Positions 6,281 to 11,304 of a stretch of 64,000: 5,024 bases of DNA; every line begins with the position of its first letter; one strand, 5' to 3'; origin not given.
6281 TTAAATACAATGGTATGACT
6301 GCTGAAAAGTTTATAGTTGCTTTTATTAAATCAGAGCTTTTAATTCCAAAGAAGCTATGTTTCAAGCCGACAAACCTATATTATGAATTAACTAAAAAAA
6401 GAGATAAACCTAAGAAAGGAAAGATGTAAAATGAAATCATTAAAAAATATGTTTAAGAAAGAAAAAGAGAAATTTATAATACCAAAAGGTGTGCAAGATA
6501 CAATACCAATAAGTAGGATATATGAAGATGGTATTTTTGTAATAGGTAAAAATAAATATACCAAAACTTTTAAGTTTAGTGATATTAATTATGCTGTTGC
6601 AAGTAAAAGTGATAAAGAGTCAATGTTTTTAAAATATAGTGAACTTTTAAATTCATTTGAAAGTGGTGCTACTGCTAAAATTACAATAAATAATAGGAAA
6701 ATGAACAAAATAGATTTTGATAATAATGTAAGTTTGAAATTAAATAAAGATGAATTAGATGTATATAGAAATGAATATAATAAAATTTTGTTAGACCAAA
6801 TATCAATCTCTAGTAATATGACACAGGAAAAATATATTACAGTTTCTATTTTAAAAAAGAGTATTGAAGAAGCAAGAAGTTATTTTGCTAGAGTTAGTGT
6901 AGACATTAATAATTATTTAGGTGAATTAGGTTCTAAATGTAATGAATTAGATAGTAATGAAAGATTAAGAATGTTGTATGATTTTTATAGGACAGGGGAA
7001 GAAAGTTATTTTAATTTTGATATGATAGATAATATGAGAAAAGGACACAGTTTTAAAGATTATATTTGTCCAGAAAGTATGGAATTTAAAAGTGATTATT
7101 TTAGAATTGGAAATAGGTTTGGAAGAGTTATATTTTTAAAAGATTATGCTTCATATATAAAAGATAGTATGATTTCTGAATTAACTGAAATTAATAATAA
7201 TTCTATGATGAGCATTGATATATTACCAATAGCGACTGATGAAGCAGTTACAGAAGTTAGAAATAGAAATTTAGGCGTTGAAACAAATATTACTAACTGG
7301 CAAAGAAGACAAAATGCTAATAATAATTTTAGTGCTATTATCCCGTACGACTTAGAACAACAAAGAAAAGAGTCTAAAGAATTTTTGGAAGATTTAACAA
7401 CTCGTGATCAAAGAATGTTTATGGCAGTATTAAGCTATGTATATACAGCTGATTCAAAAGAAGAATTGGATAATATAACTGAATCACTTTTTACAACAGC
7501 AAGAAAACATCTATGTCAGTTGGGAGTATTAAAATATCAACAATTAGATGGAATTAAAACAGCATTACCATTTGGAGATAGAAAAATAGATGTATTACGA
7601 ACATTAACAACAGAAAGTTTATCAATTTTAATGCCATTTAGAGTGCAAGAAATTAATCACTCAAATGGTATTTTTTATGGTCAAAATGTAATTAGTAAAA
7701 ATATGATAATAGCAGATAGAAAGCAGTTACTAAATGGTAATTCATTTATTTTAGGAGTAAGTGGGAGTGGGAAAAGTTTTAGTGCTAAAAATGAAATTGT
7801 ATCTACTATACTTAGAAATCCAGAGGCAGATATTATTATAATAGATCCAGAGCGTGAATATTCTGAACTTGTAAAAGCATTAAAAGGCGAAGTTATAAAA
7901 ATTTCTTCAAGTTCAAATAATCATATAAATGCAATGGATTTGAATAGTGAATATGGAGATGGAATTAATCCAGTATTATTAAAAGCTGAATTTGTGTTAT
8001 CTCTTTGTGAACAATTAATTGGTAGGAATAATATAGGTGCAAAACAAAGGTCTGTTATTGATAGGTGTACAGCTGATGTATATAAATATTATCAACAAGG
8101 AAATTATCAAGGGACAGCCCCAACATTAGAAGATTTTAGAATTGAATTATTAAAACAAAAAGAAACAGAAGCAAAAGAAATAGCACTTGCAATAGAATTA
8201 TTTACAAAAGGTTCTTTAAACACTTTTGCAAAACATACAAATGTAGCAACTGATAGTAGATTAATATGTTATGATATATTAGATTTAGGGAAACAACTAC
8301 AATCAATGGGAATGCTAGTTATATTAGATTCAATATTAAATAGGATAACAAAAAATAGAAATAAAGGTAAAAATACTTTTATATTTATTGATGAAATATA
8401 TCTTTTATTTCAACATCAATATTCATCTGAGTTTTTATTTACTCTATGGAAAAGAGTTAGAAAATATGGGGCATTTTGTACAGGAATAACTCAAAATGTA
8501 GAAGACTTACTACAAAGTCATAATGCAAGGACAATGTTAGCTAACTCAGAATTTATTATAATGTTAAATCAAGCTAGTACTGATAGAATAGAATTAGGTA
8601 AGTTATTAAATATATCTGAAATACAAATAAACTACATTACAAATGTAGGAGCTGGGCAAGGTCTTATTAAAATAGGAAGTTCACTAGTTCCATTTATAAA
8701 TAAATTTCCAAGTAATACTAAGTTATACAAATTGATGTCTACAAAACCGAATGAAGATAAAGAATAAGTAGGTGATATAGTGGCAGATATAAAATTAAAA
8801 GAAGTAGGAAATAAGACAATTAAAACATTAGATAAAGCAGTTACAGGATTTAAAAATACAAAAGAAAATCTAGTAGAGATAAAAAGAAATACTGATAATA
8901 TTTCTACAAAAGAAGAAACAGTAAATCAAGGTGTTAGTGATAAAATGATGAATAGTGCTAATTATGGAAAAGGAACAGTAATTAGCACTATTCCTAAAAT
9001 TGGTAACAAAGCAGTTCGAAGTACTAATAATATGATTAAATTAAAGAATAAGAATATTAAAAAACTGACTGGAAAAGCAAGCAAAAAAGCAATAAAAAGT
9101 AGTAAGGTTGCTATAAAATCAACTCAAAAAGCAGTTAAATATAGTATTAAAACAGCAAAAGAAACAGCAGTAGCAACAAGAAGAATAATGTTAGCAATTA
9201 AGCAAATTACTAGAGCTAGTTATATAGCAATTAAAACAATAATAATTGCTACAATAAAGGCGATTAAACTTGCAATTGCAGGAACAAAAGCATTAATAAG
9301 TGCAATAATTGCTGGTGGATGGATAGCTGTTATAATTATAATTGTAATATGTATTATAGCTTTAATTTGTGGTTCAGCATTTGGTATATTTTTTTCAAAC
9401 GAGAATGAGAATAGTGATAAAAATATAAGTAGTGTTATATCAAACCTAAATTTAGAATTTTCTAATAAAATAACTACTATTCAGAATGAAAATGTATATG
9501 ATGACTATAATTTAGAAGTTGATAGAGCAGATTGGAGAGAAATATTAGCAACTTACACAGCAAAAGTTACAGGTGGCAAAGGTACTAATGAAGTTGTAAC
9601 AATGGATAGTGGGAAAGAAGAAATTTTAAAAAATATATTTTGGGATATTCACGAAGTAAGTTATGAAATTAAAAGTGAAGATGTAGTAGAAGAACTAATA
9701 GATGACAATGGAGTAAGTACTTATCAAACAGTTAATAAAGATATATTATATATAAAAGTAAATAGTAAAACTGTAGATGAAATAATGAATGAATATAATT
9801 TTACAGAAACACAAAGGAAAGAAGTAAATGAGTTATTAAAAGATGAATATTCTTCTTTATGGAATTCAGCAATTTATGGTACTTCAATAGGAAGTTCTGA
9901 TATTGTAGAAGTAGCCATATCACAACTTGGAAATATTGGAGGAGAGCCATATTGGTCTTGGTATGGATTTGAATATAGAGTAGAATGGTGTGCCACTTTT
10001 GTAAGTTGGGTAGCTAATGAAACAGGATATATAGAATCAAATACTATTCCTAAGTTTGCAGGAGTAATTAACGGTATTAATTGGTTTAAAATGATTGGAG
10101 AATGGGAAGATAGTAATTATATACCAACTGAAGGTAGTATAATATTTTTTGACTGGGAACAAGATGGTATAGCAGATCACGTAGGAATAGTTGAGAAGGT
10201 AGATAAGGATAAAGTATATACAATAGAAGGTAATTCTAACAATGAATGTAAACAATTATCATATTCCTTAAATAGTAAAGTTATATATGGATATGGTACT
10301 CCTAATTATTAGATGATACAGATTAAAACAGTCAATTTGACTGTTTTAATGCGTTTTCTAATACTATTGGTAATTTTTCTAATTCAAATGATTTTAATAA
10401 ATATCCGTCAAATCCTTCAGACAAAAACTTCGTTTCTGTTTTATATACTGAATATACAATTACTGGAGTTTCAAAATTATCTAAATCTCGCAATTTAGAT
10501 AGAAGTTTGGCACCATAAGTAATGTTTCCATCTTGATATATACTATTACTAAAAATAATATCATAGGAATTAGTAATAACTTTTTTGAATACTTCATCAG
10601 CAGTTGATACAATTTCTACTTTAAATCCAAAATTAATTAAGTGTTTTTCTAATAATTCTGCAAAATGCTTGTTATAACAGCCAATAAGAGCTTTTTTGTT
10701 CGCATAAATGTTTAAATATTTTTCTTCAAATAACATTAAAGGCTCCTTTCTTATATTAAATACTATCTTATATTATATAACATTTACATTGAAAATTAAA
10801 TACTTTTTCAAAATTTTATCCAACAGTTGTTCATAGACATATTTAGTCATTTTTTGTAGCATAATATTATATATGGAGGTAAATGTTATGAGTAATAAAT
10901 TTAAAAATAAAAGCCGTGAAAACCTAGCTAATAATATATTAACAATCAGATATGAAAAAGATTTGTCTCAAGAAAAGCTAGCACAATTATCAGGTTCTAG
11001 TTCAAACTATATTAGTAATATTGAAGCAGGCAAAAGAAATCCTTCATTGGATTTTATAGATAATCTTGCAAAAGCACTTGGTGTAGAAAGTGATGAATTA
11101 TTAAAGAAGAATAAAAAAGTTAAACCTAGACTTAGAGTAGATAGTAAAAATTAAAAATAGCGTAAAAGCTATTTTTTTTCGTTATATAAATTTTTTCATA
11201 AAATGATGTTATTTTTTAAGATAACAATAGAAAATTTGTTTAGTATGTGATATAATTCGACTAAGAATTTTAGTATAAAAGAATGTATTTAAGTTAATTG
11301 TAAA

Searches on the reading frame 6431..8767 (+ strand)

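Call 45: search_protein_families(library=pfam, proteins=[window:6431-8767:+], max_evalue=0.0001)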
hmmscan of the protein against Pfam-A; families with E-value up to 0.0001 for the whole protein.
window:6431-8767:+ (778 aa): 3 families
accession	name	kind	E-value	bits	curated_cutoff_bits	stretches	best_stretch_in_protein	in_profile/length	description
PF19044.6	P-loop_TraG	-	8e-14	51.5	25.8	1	430-730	24-336/413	TraG P-loop domain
PF01935.23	DUF87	-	5.8e-11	43.4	23.2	1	438-616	26-186/220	Helicase HerA, central domain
PF12846.13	AAA_10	-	1.7e-10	41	27.5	1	432-701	18-294/362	AAA-like domain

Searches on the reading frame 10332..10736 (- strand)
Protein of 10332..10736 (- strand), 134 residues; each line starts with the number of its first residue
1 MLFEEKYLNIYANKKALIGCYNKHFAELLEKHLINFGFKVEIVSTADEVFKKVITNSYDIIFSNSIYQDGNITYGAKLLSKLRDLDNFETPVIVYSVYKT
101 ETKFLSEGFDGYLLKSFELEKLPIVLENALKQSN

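Call 36: search_protein_families(library=pfam, proteins=[window:10332-10736:-], max_evalue=0.001)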
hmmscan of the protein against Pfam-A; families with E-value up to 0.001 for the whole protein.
window:10332-10736:- (134 aa): 1 family
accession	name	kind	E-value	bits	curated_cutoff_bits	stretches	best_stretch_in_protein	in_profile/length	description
PF00072.30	Response_reg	-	7.7e-08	32.9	30.2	1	23-123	8-107/111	Response regulator receiver domain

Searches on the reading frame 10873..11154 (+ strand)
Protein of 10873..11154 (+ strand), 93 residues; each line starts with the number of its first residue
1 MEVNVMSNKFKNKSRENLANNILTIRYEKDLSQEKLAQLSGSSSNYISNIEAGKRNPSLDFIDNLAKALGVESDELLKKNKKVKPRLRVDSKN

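Call 36: search_protein_families(library=pfam, proteins=[window:10873-11154:+], max_evalue=0.001)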
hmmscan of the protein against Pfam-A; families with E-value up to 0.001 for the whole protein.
window:10873-11154:+ (93 aa): 4 families
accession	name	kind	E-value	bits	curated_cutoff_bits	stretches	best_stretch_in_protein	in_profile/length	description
PF01381.28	HTH_3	-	7.2e-15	55.2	23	1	26-76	5-55/55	Helix-turn-helix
PF13560.12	HTH_31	-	7.4e-11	42.6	27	1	26-75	10-60/64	Helix-turn-helix domain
PF12844.13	HTH_19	-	1.8e-08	34.6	30.2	1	21-80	3-62/64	Helix-turn-helix domain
PF13443.12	HTH_26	-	1.4e-05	25.7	22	1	27-78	7-59/63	Cro/C1-type HTH DNA-binding domain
